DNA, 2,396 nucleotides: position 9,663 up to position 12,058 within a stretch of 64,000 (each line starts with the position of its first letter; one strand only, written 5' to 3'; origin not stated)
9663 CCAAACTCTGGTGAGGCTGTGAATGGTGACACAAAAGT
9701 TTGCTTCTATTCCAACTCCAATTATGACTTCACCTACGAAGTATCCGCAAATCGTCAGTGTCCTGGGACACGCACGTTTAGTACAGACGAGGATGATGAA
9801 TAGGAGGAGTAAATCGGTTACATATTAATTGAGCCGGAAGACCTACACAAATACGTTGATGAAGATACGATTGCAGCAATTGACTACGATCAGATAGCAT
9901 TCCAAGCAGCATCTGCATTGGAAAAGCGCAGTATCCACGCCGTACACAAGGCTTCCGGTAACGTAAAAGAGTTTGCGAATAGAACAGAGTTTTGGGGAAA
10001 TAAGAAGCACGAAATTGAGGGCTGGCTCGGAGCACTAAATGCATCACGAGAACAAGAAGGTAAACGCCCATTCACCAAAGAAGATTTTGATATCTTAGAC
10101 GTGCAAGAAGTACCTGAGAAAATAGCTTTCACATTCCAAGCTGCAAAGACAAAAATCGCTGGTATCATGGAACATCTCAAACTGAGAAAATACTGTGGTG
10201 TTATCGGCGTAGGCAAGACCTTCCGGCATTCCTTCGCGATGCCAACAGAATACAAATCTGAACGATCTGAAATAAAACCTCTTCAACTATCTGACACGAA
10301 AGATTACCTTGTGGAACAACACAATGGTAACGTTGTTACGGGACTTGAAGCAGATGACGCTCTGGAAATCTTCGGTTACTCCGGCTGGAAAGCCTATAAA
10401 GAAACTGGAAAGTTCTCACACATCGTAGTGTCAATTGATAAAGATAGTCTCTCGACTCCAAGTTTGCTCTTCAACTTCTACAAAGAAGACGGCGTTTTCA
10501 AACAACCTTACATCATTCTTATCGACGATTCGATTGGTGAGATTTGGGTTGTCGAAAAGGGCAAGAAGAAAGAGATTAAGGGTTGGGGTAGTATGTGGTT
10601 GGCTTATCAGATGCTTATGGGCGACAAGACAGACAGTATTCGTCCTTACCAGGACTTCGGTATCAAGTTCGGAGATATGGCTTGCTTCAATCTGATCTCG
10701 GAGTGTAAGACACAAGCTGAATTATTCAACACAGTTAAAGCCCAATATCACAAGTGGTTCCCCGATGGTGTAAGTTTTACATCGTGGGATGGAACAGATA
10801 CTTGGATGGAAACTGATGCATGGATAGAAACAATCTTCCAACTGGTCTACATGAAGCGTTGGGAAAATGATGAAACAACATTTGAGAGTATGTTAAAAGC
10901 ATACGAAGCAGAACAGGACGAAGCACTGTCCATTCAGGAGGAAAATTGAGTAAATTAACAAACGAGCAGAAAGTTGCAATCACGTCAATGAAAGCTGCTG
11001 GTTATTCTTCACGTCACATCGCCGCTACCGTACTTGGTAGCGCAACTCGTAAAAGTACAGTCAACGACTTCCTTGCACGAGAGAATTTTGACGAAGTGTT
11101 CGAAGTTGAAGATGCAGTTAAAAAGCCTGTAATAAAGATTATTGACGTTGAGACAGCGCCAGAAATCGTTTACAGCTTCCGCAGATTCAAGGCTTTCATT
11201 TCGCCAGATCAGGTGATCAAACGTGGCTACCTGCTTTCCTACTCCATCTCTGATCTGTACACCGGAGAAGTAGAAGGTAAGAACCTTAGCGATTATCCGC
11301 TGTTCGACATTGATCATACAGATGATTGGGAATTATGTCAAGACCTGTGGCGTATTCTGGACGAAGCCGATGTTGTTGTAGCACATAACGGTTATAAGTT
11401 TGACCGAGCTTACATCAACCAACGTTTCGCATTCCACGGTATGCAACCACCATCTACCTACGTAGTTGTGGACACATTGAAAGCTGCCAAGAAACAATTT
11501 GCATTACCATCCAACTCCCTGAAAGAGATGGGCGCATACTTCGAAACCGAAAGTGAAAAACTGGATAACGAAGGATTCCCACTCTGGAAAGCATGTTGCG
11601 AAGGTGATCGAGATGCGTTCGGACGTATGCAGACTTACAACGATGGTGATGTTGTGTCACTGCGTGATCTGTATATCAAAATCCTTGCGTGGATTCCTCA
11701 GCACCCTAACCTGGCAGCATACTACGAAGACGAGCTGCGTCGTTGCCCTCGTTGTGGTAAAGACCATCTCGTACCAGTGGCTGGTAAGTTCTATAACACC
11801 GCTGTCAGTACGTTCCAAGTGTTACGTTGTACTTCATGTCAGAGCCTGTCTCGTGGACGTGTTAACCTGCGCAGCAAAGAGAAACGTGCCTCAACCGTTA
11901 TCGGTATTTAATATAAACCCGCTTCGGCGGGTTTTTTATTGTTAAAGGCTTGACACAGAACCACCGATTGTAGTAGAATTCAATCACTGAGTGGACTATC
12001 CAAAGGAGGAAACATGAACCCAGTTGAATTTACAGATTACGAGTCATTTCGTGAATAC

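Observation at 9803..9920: FEN/RNase H gene has no canonical start codon upstream of its conserved N-terminus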

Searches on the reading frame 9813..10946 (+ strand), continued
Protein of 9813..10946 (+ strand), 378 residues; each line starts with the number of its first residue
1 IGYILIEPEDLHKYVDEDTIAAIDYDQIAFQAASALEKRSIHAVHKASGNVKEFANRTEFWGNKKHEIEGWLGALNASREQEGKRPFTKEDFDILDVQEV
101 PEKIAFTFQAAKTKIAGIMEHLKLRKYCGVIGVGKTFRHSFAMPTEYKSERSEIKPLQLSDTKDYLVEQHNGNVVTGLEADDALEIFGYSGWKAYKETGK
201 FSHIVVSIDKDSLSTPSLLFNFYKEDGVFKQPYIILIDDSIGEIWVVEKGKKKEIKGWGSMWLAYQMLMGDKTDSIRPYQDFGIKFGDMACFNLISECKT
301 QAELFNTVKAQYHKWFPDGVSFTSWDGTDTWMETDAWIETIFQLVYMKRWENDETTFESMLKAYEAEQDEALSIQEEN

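Call 65: fold_search(model_id=the predicted structure, library=pdb)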
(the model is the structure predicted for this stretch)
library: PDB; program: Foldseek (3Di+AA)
matches with E <= 10: 413; with E <= 0.001: 9
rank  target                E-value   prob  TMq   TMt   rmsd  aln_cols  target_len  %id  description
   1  3zdc_A                6.9e-05  1.00  0.38  0.56   7.9       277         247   13  Structure of E. coli ExoIX in complex with the palindromic 5ov4 DNA oligonucleotide, potassium and calcium (released 2013-07-10)
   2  5hp4_A                9.8e-05  1.00  0.29  0.39  11.8       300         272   14  Crystal structure bacteriohage T5 D15 flap endonuclease (D155K) pseudo-enzyme-product complex with DNA and metal ions (released 2016-06-01)
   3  3zda_A                1.0e-04  1.00  0.39  0.58   7.6       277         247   13  Structure of E. coli ExoIX in complex with a fragment of the Flap1 DNA oligonucleotide, potassium and magnesium (released 2013-07-10)
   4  3zdb_A                1.1e-04  1.00  0.38  0.55   8.0       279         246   13  Structure of E. coli ExoIX in complex with the palindromic 5ov4 DNA oligonucleotide, di-magnesium and potassium (released 2013-07-10)
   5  3zd9                  1.3e-04  1.00  0.38  0.55   7.9       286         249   12  Potassium bound structure of E. coli ExoIX in P21 (released 2013-07-10)
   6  5hmm_A                1.8e-04  1.00  0.37  0.49   6.9       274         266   16  Crystal Structure of T5 D15 Protein Co-crystallized with Metal Ions (released 2016-06-01)
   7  3zd8_B                3.6e-04  1.00  0.37  0.55   8.0       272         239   15  Potassium bound structure of E. coli ExoIX in P1 (released 2013-07-10)
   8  5hnk_A                3.8e-04  0.99  0.30  0.41  11.8       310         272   14  Crystal structure of T5Fen in complex intact substrate and metal ions. (released 2016-06-01)
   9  5hml_A                4.8e-04  1.00  0.34  0.46   4.5       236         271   16  Crystal Structure of T5 D15 Protein Co-crystallized with Metal Ions (released 2016-06-01)
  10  6vde_A                1.4e-03  1.00  0.27  0.13   9.1       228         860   13  Full-length M. smegmatis Pol1 (released 2020-02-12)
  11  1exn_A                1.8e-03  0.97  0.29  0.39  10.2       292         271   14  T5 5'-EXONUCLEASE (released 1997-07-07)
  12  1xo1_A                2.1e-03  1.00  0.32  0.48   4.7       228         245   16  T5 5'-EXONUCLEASE MUTANT K83A (released 1999-04-02)
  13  1exn_B                4.5e-03  0.99  0.34  0.45   4.8       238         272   17  T5 5'-EXONUCLEASE (released 1997-07-07)
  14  3vr0_A                4.5e-02  0.12  0.12  0.16  19.8       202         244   11  Crystal structure of Pyrococcus furiosus PbaB, an archaeal proteasome activator (released 2013-04-03)
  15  5hex_A                4.5e-02  0.10  0.14  0.08  20.8       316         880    9  Crystal Structure of Human Hexokinase 2 with cmpd 30, a 2-amino-6-benzenesulfonamide glucosamine (released 2016-03-30)
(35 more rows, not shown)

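Call 87: search_protein_families(library=ncbifam, proteins=[window:9813-10946:+], max_evalue=0.1)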
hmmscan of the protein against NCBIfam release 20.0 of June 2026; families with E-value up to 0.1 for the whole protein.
window:9813-10946:+ (378 aa): 0 families

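Call 94: search_protein_families(library=pfam, proteins=[P0039, L026:386-1471:+, L027:389-1438:+, L028:395-1441:+, L024:380-1531:+], max_evalue=0.5)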
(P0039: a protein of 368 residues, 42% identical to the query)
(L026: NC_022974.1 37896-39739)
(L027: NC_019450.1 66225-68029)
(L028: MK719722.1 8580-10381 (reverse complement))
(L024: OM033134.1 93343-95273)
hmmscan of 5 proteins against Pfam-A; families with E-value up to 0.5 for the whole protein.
P0039 (368 aa): 1 family
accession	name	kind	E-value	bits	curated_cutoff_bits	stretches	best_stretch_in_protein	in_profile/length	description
PF02739.22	5_3_exonuc_N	-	1.6e-05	25.1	34.3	1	120-218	42-136/164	5'-3' exonuclease, N-terminal resolvase-like domain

L026:386-1471:+ (362 aa): 0 families

L027:389-1438:+ (350 aa): 0 families

L028:395-1441:+ (349 aa): 1 family
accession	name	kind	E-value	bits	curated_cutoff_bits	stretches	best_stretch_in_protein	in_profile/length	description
PF02739.22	5_3_exonuc_N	-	0.011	15.9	34.3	1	120-183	68-134/164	5'-3' exonuclease, N-terminal resolvase-like domain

L024:380-1531:+ (384 aa): 0 families

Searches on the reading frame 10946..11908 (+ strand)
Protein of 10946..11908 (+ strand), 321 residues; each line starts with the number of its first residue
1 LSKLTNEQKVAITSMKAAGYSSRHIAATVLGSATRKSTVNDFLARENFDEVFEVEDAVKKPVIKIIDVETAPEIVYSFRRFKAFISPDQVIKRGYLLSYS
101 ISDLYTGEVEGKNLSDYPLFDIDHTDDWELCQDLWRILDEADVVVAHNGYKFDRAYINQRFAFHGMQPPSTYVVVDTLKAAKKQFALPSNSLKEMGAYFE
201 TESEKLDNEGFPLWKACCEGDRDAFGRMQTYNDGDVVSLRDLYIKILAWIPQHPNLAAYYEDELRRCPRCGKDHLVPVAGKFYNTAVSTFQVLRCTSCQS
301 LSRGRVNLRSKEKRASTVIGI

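Call 6: search_protein_families(library=pfam, proteins=[window:10946-11908:+], max_evalue=0.1)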
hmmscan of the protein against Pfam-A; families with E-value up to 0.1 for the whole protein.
window:10946-11908:+ (321 aa): 5 families
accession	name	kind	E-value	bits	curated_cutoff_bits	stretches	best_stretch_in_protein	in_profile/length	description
PF13482.12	RNase_H_2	-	1.7e-08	35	22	1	123-245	40-163/165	RNase_H superfamily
PF03104.25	DNA_pol_B_exo1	-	0.015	15.1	23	0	127-162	143-180/242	DNA polymerase family B, exonuclease domain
PF12760.12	Zn_ribbon_IS1595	-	0.022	15.2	25.4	1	265-299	19-44/46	Transposase zinc-ribbon domain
PF13936.12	HTH_38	-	0.049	13.8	27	0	2-28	3-29/44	Helix-turn-helix domain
PF14354.12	Lar_restr_allev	-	0.054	14.2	28.6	0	263-312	2-43/58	Restriction alleviation protein Lar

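Call 7: search_protein_families(library=phrogs, proteins=[window:10946-11908:+], max_evalue=0.001)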
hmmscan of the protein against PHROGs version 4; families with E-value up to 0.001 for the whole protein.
window:10946-11908:+ (321 aa): 2 families
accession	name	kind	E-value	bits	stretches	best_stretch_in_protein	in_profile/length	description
phrog_403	-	DNA, RNA and nucleotide metabolism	2.8e-104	349.5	1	6-320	4-319/321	DNA polymerase exonuclease subunit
phrog_17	-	DNA, RNA and nucleotide metabolism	2.4e-09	36.8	1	48-263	658-840/1445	DNA polymerase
